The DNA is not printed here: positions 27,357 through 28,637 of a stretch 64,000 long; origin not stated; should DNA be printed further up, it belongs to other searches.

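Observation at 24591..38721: FbpABC/AfuABC-type importers embedded in sugar-kinase/phosphatase/isomerase genes: likely sugar-phosphate uptake, not iron (clusters A and B)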

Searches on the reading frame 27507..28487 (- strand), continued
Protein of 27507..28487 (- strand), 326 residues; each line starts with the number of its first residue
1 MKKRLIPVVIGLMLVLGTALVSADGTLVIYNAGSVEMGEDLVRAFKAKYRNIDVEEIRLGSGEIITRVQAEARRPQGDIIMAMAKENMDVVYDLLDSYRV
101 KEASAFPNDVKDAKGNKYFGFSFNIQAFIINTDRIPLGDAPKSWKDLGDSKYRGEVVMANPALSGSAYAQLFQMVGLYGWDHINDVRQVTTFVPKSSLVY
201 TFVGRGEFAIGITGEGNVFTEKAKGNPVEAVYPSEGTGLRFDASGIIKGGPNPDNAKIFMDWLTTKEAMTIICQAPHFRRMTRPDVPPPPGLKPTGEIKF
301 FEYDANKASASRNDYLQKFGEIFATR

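Call 24: find_encoding_contigs(protein=P0082, flank=10000, max_places=2)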
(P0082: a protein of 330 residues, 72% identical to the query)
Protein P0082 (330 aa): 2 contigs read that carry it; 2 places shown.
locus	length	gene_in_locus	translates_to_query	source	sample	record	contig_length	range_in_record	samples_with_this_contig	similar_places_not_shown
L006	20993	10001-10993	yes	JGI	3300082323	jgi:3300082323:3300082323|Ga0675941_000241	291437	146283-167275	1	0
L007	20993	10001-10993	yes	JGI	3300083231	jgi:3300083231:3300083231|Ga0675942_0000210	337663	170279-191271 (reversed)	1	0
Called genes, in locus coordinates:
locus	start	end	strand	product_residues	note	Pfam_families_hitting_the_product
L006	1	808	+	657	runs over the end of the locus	PF02730:AFOR_N, PF01314:AFOR_C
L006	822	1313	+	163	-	PF12797:Fer4_2 (faint), PF12838:Fer4_7 (faint), PF13237:Fer4_10 (weak), PF13247:Fer4_11, PF25160:LdpA_Fe-S-bd (weak), PF13187:Fer4_9 (weak), PF00037:Fer4 (weak), PF12837:Fer4_6 (weak), +2 more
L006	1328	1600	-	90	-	PF02597:ThiS (weak)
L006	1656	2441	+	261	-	PF09339:HTH_IclR, PF01614:IclR_C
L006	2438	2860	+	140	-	PF13279:4HBT_2, PF03061:4HBT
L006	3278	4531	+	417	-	PF00275:EPSP_synthase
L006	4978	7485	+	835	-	PF13567:DUF4131, PF03772:Competence, PF12706:Lactamase_B_2 (faint), PF00753:Lactamase_B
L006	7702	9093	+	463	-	PF02629:CoA_binding, PF13380:CoA_binding_2, PF13607:Succ_CoA_lig, PF19045:Ligase_CoA_2 (weak)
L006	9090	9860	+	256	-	PF00483:NTP_transferase, PF12804:NTP_transf_3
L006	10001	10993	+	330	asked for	PF13531:SBP_bac_11, PF01547:SBP_bac_1, PF13416:SBP_bac_8, PF13343:SBP_bac_6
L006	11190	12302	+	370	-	PF00005:ABC_tran, PF13304:AAA_21 (faint), PF08402:TOBE_2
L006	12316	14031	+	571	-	PF00528:BPD_transp_1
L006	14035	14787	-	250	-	PF00483:NTP_transferase, PF12804:NTP_transf_3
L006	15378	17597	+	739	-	PF02743:dCache_1, PF00672:HAMP, PF00512:HisKA, PF02518:HATPase_c, PF00072:Response_reg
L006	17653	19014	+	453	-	-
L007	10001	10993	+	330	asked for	PF13531:SBP_bac_11, PF01547:SBP_bac_1, PF13416:SBP_bac_8, PF13343:SBP_bac_6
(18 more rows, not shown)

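Call 39: find_encoding_contigs(protein=P0120, flank=10000, max_places=1)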
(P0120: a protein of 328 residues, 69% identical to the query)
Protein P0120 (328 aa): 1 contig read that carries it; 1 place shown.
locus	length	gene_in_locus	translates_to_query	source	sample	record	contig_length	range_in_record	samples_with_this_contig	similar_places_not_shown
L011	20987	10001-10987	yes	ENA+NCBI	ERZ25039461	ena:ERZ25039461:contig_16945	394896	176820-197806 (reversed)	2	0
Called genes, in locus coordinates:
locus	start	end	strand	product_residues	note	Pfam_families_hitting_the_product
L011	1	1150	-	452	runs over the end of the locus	PF03704:BTAD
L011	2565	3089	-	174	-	-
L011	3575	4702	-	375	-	-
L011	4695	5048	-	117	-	-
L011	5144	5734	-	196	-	PF00475:IGPD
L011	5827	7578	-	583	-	PF00004:AAA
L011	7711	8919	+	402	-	PF13646:HEAT_2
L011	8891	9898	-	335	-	PF01261:AP_endonuc_2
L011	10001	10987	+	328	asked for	PF13531:SBP_bac_11, PF01547:SBP_bac_1, PF13416:SBP_bac_8, PF13343:SBP_bac_6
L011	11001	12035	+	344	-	PF00005:ABC_tran, PF13304:AAA_21 (faint)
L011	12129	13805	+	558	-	PF00528:BPD_transp_1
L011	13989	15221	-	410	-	PF12704:MacB_PCD, PF02687:FtsX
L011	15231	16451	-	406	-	PF12704:MacB_PCD, PF02687:FtsX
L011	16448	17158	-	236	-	PF00005:ABC_tran, PF02463:SMC_N (faint), PF13304:AAA_21 (faint)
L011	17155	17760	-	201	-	PF25954:Beta-barrel_RND_2 (faint), PF25975:CzcB_C (weak), PF25989:YknX_C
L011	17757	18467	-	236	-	-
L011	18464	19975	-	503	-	PF02321:OEP (faint)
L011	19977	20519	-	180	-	-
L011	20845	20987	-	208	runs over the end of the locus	-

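Call 40: find_encoding_contigs(protein=P0018, flank=10000, max_places=1)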
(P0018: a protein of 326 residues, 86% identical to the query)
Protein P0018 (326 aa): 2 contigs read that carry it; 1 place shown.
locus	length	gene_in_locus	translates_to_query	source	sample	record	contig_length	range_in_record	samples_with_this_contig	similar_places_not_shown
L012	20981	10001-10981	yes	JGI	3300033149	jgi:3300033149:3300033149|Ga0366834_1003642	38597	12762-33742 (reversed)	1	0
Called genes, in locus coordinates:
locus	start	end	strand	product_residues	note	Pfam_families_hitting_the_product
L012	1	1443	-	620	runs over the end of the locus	PF00528:BPD_transp_1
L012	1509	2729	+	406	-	PF05977:MFS_3 (weak), PF07690:MFS_1, PF00083:Sugar_tr, PF07690:MFS_1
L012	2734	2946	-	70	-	-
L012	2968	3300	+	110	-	-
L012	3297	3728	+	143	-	PF01850:PIN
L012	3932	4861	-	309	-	PF01869:BcrAD_BadFG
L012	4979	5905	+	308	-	PF13580:SIS_2, PF22198:GKRP_SIS_2 (weak), PF22645:GKRP_SIS_N, PF01380:SIS (weak)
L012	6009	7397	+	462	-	PF13416:SBP_bac_8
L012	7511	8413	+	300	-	PF00528:BPD_transp_1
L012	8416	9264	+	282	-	PF00528:BPD_transp_1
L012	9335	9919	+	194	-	PF00702:Hydrolase, PF13419:HAD_2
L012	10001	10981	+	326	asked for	PF01547:SBP_bac_1, PF13531:SBP_bac_11, PF13416:SBP_bac_8, PF13343:SBP_bac_6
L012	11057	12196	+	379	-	PF00005:ABC_tran, PF13304:AAA_21 (faint), PF08402:TOBE_2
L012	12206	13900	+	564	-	PF00528:BPD_transp_1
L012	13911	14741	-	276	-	PF00702:Hydrolase (faint), PF08282:Hydrolase_3, PF05116:S6PP (weak)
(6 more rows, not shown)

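Call 56: find_related_loci(query=A2, collection=genome_contigs, flank=10000)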
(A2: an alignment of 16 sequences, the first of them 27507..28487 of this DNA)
Query A2 (326 aa) in genome_contigs; peptide patterns used: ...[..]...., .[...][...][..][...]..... (x = any residue, [..] = any of these).
600 stretches matched a pattern (row limit reached: there are more); 24 encode a relative of the query (tblastn E <= 1e-3); 24 distinct loci.
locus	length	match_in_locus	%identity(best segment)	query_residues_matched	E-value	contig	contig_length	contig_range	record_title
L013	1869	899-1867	89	1-323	0e+0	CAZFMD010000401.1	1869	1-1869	MAG TPA_asm: uncultured Spirochaetaceae bacterium isolate binchicken_co334_238 genome assembly, contig: NODE_154713_leng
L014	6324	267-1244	87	1-326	0e+0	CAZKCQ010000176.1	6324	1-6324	MAG TPA_asm: uncultured Spirochaetaceae bacterium isolate binchicken_co129_599 genome assembly, contig: NODE_42402_lengt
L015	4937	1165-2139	82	1-326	0e+0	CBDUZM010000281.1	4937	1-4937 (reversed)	MAG TPA_asm: uncultured Spirochaetaceae bacterium isolate SRR22302360_concoct_114 genome assembly, contig: ERZ25073602.8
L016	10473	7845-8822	91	1-326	0e+0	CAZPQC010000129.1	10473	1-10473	MAG TPA_asm: uncultured Spirochaetaceae bacterium isolate binchicken_co34_125 genome assembly, contig: NODE_11069_length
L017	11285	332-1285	76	8-326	3e-167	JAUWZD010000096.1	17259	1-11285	MAG: Spirochaetales bacterium isolate CSMAG_2727 CSMAG_2727_k141_805517_length_17259_cov_11.9859, whole genome shotgun s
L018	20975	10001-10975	73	2-326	5e-162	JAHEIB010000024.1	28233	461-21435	MAG: Deltaproteobacteria bacterium isolate Ww484 NODE_2025_length_28233_cov_4.950768, whole genome shotgun sequence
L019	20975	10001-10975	72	2-326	2e-161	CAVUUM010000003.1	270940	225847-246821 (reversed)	MAG: uncultured delta proteobacterium isolate MFD03804.bin.2.56 genome assembly, contig: contig_26604, whole genome shot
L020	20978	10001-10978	72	1-326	4e-161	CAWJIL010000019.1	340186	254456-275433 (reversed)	MAG: uncultured delta proteobacterium isolate MFD03804.bin.1.170 genome assembly, contig: contig_6781, whole genome shot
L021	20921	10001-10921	89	20-326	0e+0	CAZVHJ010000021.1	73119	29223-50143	MAG TPA_asm: uncultured Spirochaetaceae bacterium isolate binchicken_co178_254 genome assembly, contig: NODE_692_length_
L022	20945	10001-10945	67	8-323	1e-149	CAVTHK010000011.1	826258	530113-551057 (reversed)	MAG: uncultured Spirochaetota bacterium isolate MFD05942.bin.2.64 genome assembly, contig: contig_36328, whole genome sh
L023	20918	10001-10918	68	17-323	3e-148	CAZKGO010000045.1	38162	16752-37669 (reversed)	MAG TPA_asm: uncultured Spirochaetales bacterium isolate binchicken_co27_447 genome assembly, contig: NODE_1840_length_3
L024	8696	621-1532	74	23-326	9e-158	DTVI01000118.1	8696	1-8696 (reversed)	MAG TPA_asm: Sulfurimonas sp. isolate UWMA-0129 NODE_2182_length_8696_cov_4.373915, whole genome shotgun sequence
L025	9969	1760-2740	72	2-326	1e-161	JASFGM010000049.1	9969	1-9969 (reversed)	MAG: Desulfobacterales bacterium isolate D0606U12remetaG_Bin_122 D0606U12remetaG_FD_scaffold_708_c1, whole genome shotgu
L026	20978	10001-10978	85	1-326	0e+0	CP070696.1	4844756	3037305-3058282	MAG: Spirochaetaceae bacterium isolate bin59 chromosome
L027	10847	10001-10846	85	1-282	7e-166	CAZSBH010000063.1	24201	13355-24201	MAG TPA_asm: uncultured Spirochaetaceae bacterium isolate SRP214966_co2_439 genome assembly, contig: NODE_2705_length_24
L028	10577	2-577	90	135-326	1e-118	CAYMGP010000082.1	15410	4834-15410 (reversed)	MAG TPA_asm: uncultured Spirochaetaceae bacterium isolate SRP068000_co1_611 genome assembly, contig: NODE_6034_length_15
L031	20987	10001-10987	45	1-322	2e-83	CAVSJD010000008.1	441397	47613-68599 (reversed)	MAG: uncultured Spirochaetota bacterium isolate MFD01721.bin.2.19 genome assembly, contig: contig_40472, whole genome sh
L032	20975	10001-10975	43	8-322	2e-80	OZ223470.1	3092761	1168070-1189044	MAG: Sphaerochaetaceae bacterium isolate cd985c71-0469-48ce-9ce8-6ec3774ccd9a genome assembly, chromosome: 1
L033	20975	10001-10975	43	8-322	3e-80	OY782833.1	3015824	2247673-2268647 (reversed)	MAG: Sphaerochaetaceae bacterium isolate 4316afa4-75a5-40cd-90fd-6a37d92e054f genome assembly, chromosome: 1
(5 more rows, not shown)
